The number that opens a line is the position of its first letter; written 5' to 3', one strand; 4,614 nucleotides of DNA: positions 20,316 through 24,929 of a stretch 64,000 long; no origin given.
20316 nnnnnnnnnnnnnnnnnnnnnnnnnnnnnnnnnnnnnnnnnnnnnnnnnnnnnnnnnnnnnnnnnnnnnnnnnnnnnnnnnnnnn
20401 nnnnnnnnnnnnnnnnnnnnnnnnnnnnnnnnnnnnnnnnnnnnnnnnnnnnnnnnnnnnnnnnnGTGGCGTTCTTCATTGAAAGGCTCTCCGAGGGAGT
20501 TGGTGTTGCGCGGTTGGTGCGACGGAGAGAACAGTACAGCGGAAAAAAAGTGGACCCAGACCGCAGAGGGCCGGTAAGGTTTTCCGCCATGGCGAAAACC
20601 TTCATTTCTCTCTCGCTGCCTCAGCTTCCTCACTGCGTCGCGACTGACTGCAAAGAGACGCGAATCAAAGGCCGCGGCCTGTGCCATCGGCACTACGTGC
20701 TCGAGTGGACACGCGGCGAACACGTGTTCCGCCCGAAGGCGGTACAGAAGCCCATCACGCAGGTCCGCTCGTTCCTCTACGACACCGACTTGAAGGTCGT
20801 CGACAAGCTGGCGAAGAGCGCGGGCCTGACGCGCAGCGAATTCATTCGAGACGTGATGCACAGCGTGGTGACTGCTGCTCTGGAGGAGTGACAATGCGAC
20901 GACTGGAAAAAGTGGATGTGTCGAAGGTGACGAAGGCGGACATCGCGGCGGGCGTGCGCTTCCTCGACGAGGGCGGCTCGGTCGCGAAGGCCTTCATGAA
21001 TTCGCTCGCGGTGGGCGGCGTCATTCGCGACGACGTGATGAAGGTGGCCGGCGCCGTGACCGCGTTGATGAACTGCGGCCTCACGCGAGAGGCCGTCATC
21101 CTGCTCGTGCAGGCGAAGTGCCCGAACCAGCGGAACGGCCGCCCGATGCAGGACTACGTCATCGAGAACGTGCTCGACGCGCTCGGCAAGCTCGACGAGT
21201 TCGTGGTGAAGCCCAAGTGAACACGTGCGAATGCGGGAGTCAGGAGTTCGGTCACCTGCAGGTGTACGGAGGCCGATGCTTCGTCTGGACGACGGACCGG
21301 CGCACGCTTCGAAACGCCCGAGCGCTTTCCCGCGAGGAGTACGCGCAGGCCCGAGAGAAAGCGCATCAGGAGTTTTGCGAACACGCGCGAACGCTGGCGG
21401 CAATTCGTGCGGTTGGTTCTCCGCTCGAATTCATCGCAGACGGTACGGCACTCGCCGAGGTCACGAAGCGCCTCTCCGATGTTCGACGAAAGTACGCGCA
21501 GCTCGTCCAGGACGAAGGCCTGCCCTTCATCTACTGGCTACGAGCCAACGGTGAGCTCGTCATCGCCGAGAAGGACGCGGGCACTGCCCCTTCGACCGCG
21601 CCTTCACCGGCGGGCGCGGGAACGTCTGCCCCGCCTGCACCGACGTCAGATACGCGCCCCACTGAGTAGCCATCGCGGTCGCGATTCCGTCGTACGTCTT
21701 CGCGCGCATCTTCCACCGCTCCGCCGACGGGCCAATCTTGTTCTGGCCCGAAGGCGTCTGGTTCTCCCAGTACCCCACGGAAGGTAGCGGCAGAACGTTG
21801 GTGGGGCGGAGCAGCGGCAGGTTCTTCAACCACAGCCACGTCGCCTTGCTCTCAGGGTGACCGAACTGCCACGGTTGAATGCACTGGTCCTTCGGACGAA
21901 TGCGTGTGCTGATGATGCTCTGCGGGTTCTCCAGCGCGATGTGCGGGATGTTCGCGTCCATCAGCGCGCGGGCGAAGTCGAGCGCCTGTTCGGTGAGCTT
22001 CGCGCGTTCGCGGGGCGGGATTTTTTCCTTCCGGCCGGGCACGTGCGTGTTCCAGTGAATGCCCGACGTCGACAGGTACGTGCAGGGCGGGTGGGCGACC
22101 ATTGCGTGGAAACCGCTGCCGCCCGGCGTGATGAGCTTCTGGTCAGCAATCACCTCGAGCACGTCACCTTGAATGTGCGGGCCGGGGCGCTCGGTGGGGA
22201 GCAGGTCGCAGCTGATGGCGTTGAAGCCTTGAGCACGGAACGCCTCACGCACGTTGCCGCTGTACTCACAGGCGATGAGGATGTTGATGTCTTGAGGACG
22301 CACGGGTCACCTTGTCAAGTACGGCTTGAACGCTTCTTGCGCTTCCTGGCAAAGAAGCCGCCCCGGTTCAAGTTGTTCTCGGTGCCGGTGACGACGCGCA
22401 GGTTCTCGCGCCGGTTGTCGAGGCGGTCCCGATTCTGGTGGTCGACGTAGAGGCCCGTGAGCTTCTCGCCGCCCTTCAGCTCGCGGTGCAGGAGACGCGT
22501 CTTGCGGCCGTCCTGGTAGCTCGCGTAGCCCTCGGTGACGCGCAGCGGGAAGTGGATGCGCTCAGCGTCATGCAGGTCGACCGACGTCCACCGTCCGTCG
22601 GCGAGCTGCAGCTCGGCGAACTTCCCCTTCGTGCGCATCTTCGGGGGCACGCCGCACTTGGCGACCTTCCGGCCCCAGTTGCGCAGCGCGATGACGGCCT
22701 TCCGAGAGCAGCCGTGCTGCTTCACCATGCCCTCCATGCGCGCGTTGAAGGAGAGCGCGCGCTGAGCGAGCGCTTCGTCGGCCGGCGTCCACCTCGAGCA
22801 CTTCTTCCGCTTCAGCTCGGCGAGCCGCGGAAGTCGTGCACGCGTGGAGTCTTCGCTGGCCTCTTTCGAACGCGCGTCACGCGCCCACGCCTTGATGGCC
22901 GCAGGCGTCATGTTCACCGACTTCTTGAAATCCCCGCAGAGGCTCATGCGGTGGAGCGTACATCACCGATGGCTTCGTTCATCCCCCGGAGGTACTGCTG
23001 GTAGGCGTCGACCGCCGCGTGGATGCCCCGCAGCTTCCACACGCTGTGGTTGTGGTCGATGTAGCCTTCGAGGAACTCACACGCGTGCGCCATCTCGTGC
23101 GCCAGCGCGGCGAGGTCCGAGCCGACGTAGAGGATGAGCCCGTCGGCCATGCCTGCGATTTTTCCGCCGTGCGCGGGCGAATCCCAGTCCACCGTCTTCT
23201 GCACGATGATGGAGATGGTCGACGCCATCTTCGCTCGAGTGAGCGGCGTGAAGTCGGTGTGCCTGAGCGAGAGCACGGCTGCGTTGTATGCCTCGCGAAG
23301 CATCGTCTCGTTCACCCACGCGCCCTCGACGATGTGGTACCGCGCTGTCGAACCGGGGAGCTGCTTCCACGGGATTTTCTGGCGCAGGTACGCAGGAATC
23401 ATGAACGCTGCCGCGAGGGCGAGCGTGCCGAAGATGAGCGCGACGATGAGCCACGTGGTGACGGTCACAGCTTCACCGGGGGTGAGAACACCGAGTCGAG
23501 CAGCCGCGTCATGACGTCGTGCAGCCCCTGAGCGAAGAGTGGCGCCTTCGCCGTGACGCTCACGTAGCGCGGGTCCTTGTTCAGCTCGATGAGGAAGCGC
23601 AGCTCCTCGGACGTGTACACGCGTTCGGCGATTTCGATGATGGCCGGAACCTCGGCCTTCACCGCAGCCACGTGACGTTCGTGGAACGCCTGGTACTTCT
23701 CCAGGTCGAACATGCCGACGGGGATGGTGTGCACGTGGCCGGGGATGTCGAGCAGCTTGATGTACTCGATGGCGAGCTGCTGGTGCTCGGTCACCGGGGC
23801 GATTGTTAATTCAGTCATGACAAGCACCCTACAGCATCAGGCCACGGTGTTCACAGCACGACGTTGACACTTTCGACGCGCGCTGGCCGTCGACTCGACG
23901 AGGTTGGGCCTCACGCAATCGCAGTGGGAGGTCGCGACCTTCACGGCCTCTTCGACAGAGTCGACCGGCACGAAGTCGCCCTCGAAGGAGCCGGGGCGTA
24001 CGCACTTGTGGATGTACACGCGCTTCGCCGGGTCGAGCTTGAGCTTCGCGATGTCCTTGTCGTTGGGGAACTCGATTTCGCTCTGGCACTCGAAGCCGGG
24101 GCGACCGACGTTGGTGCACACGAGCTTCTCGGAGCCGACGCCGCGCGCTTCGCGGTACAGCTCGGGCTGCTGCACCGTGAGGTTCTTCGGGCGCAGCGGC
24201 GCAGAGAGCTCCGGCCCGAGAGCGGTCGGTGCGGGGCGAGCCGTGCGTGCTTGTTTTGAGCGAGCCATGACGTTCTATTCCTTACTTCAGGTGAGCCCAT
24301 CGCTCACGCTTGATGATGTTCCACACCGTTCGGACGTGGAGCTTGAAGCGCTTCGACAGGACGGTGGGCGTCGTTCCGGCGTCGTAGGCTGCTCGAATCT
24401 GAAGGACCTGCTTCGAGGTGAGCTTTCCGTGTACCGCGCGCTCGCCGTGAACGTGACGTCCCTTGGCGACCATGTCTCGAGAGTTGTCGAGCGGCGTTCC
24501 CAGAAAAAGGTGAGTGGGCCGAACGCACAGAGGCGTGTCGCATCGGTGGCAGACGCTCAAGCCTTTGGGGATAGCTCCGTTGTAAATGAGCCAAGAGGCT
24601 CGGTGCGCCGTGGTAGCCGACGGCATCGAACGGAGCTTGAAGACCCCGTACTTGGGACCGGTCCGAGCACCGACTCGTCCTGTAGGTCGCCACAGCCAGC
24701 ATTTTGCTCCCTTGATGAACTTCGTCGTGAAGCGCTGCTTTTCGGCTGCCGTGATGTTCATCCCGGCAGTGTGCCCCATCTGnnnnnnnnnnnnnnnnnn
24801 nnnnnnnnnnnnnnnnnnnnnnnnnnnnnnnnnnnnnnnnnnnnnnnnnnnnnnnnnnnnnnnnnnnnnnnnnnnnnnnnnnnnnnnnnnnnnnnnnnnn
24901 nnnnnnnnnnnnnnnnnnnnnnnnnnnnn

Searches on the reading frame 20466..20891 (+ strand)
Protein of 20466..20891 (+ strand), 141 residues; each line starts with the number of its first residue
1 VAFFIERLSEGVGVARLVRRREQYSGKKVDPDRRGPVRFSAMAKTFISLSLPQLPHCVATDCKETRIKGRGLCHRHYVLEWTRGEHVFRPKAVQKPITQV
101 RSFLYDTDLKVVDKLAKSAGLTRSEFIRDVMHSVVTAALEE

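Call 88: search_protein_families(library=pfam, max_evalue=0.01, proteins=[window:20466-20891:+])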
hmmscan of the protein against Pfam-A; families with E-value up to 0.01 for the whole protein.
window:20466-20891:+ (141 aa): 1 family
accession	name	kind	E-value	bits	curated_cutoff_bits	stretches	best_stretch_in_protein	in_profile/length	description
PF01402.27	RHH_1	-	0.00076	19.8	20.5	1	108-129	10-31/39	Ribbon-helix-helix protein, copG family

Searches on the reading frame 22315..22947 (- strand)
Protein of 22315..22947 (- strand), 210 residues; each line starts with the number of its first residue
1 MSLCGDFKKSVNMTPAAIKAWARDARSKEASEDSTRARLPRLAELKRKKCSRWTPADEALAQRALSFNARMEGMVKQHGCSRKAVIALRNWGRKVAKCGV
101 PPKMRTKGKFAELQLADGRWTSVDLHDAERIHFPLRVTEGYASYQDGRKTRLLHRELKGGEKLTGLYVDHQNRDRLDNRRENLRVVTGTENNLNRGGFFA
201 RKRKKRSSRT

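Call 4: search_protein_families(library=pfam, max_evalue=1, proteins=[window:22315-22947:-])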
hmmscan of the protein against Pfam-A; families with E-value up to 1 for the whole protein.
window:22315-22947:- (210 aa): 2 families
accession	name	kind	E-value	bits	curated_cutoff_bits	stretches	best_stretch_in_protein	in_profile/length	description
PF13392.12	HNH_3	-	2.1e-08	34.1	24.8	1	164-192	17-45/46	HNH endonuclease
PF11338.13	DUF3140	-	0.0028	18.5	25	1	6-34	1-29/92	Protein of unknown function (DUF3140)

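Call 5: search_protein_families(library=phrogs, max_evalue=0.01, proteins=[window:22315-22947:-])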
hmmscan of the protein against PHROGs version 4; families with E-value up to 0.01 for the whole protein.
window:22315-22947:- (210 aa): 7 families
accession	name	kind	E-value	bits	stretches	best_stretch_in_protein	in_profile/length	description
phrog_99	-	DNA, RNA and nucleotide metabolism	2.2e-12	48.4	1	138-206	146-211/383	HNH endonuclease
phrog_4578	-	DNA, RNA and nucleotide metabolism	4.4e-10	40.6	1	150-195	14-59/130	HNH endonuclease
phrog_59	-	DNA, RNA and nucleotide metabolism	2.6e-05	24.8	1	141-194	176-234/423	HNH endonuclease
phrog_36769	-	unknown function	5.4e-05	23.7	1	140-195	230-286/367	-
phrog_1492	-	DNA, RNA and nucleotide metabolism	0.0036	17.5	1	160-193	124-157/414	HNH endonuclease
phrog_959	-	DNA, RNA and nucleotide metabolism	0.0041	17.9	1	162-195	73-106/138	HNH endonuclease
phrog_30377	-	DNA, RNA and nucleotide metabolism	0.0069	17.5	0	153-192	16-52/82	HNH endonuclease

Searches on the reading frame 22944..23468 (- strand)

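Call 4: search_protein_families(library=pfam, max_evalue=1, proteins=[window:22944-23468:-])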
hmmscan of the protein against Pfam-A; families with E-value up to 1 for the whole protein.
window:22944-23468:- (174 aa): 4 families
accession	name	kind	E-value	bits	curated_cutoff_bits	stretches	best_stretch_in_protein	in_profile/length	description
PF08666.17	SAF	-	0.032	15.2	21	1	31-58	36-63/63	SAF domain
PF14891.12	Peptidase_M91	-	0.074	13.8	25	1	120-141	94-115/176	Effector protein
PF11271.13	PorA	-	0.095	12.4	29.5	1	9-95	4-71/297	Porin PorA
PF21179.3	BldD-like_C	-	0.21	11.9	27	1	57-79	30-52/70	DNA-binding protein BldD-like, C-terminal domain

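Call 5: search_protein_families(library=phrogs, max_evalue=0.01, proteins=[window:22944-23468:-])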
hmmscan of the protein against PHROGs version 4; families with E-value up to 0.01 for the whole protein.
window:22944-23468:- (174 aa): 0 families

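Call 58: search_protein_families(library=ncbifam, max_evalue=0.1, proteins=[window:22944-23468:-])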
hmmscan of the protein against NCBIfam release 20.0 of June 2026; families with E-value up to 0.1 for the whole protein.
window:22944-23468:- (174 aa): 1 family
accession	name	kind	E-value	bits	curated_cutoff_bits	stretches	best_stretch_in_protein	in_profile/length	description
NF052225.1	ThioSDhTetH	equivalog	0.053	12.8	300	0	47-84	96-131/259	thiosulfate dehydrogenase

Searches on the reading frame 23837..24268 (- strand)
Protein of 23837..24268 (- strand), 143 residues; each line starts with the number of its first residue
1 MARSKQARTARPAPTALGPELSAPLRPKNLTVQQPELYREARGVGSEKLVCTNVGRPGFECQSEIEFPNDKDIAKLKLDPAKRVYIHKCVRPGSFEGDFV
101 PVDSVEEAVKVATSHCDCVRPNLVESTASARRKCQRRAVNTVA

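Call 4: search_protein_families(library=pfam, max_evalue=1, proteins=[window:23837-24268:-])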
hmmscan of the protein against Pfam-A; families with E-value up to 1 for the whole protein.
window:23837-24268:- (143 aa): 0 families

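Call 5: search_protein_families(library=phrogs, max_evalue=0.01, proteins=[window:23837-24268:-])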
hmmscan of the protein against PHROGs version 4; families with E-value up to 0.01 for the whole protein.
window:23837-24268:- (143 aa): 0 families

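Call 58: search_protein_families(library=ncbifam, max_evalue=0.1, proteins=[window:23837-24268:-])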
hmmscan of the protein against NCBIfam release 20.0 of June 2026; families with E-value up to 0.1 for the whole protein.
window:23837-24268:- (143 aa): 0 families

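Call 69: find_homologous_proteins(query=A2, max_evalue=0.001)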
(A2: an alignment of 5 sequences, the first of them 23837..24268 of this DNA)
Query A2 (5 sequences) (143 aa, profile of the alignment): 8 proteins with E <= 0.001 among 1531 candidates.
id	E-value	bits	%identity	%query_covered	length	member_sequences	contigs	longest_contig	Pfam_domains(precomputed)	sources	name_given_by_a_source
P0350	2.9e-50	188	100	100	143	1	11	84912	-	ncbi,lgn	-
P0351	2.2e-41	159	43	61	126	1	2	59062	-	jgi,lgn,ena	jgi:hypothetical protein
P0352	5.1e-41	158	30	85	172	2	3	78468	-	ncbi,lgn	-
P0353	8.4e-38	148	33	43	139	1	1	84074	-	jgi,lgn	jgi:hypothetical protein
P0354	1.1e-19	89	43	10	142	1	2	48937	-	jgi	jgi:hypothetical protein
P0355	3.8e-18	84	22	41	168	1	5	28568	-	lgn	-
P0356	4.5e-18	84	22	41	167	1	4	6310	-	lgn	-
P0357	3.9e-16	77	19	52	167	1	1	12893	-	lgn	-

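Call 70: find_encoding_contigs(protein=P0350, flank=2500, max_places=8)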
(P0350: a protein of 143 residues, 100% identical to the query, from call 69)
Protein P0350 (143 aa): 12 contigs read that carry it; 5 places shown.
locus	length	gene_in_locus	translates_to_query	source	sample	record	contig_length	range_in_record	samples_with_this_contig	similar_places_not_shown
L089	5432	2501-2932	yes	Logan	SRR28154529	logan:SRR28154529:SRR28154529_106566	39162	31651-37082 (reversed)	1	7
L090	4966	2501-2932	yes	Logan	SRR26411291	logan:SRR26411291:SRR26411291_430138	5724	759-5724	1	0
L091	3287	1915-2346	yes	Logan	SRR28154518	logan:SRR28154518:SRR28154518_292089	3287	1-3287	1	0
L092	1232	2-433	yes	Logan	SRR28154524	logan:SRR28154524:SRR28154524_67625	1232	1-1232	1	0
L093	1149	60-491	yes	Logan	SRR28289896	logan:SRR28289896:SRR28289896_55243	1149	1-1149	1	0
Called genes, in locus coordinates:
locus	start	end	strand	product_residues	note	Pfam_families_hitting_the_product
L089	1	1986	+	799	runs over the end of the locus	PF14890:Intein_splicing, PF14528:LAGLIDADG_3, PF17338:GP88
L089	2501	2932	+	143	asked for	-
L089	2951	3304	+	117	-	-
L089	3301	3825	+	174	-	-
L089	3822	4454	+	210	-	PF13392:HNH_3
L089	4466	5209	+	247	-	-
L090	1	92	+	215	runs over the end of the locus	-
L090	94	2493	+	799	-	PF14890:Intein_splicing, PF14528:LAGLIDADG_3, PF17338:GP88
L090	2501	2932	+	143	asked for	-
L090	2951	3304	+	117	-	-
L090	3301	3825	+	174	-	-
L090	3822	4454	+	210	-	PF13392:HNH_3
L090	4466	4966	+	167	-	?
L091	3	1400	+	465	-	?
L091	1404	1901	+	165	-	PF13392:HNH_3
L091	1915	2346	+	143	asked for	-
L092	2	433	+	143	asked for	?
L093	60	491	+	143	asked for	-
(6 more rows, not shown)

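Call 78: predict_structure(alignment_id=A5)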
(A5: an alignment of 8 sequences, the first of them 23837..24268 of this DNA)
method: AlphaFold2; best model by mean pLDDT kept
length: 143 residues; sequences in the alignment: 8
mean_pLDDT: 67.4   pTM: 0.58
mean pLDDT of the five models: 67.4, 66.5, 64.3, 63.8, 59.8
residues with pLDDT >= 90: 12; 70-90: 70; 50-70: 12; < 50: 49
segments of 3 or more residues with pLDDT < 50: 1-3, 5-46, 140-143
pLDDT, mean of each block of 10 residues (from residue 1): 46 40 33 35 53 74 84 88 89 87 87 87 74 74 36
secondary structure, 60 per line:
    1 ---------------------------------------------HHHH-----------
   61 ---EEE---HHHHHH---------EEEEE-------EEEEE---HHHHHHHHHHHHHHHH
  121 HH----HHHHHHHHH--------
elements in order: H46-49 E64-66 H70-75 E85-89 E97-101 H105-122 H127-135

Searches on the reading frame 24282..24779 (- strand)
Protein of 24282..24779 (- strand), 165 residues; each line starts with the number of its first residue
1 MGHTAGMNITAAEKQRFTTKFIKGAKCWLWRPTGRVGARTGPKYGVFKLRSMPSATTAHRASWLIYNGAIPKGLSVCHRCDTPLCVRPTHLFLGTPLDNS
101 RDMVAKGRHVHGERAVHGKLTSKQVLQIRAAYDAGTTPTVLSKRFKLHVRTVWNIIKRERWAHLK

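Call 4: search_protein_families(library=pfam, max_evalue=1, proteins=[window:24282-24779:-])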
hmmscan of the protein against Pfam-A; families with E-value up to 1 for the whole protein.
window:24282-24779:- (165 aa): 5 families
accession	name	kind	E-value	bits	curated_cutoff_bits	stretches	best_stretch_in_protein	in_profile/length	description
PF13392.12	HNH_3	-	1.4e-10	41.1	24.8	1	58-101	3-46/46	HNH endonuclease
PF13384.12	HTH_23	-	0.0032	17.7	24.6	1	130-158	12-40/50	Homeodomain-like domain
PF05551.17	zf-His_Me_endon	-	0.0071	17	27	1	72-99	63-90/131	Zinc-binding loop region of homing endonuclease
PF13542.12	HTH_Tnp_ISL3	-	0.12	12.3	27.4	1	142-158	33-49/51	Helix-turn-helix domain of transposase family ISL3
PF08765.17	Mor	-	0.19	12.2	24.9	1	125-163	62-99/107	Mor transcription activator family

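Call 5: search_protein_families(library=phrogs, max_evalue=0.01, proteins=[window:24282-24779:-])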
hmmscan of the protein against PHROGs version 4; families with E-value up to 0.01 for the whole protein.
window:24282-24779:- (165 aa): 13 families
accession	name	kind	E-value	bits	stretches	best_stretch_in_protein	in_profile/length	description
phrog_1872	-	DNA, RNA and nucleotide metabolism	1.9e-24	87.4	1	23-132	32-138/166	endonuclease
phrog_59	-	DNA, RNA and nucleotide metabolism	6e-20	73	1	43-164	175-275/423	HNH endonuclease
phrog_826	-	DNA, RNA and nucleotide metabolism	1.3e-17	65.3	1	9-118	66-172/281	HNH endonuclease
phrog_1492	-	DNA, RNA and nucleotide metabolism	2.6e-16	60.8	1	33-112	84-168/414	HNH endonuclease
phrog_3593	-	DNA, RNA and nucleotide metabolism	4.8e-16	60.1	1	10-131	52-166/210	HNH endonuclease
phrog_6254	-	DNA, RNA and nucleotide metabolism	1.1e-13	52.7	1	43-157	23-149/154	HNH endonuclease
phrog_4842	-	DNA, RNA and nucleotide metabolism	2.3e-13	51.2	1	12-91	62-135/154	HNH endonuclease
phrog_20467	-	DNA, RNA and nucleotide metabolism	2e-06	28.7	1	76-165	25-108/112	HNH endonuclease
phrog_99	-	DNA, RNA and nucleotide metabolism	3.4e-05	24.7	1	28-105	129-207/383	HNH endonuclease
phrog_664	-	DNA, RNA and nucleotide metabolism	9.1e-05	23.4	1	108-163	67-128/210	DNA binding protein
phrog_1891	-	DNA, RNA and nucleotide metabolism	0.00038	20.9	1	14-78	123-187/255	HNH endonuclease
phrog_29975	-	unknown function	0.00047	21.3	1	88-130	7-49/160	-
phrog_6156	-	DNA, RNA and nucleotide metabolism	0.0014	19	1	108-164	174-230/261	endonuclease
